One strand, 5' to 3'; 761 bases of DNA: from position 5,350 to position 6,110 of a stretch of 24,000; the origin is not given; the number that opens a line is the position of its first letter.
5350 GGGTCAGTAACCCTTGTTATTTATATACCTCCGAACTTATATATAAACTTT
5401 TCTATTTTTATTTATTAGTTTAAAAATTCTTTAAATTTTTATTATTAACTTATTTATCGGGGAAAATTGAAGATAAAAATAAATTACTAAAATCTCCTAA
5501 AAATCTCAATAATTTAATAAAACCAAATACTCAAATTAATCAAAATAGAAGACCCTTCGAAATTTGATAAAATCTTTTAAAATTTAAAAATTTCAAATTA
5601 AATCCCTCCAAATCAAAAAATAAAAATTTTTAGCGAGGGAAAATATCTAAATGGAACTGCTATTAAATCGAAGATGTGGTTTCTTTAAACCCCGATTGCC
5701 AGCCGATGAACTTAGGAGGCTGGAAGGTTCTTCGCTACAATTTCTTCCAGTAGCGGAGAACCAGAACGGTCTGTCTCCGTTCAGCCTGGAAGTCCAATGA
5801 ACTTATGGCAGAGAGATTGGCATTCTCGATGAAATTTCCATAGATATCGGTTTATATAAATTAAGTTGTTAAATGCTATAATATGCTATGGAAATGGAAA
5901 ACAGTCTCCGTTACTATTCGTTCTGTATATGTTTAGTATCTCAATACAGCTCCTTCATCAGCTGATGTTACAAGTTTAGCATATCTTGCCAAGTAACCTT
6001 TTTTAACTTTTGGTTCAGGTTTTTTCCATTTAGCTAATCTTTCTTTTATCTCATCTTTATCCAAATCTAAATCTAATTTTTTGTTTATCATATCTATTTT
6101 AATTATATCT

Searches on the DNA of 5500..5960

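Call 77: search_rna_families(source=window, start=5500, end=5960, threshold=evalue, max_evalue=1)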
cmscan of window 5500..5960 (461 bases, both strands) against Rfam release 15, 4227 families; matches with E-value up to 1: 0.
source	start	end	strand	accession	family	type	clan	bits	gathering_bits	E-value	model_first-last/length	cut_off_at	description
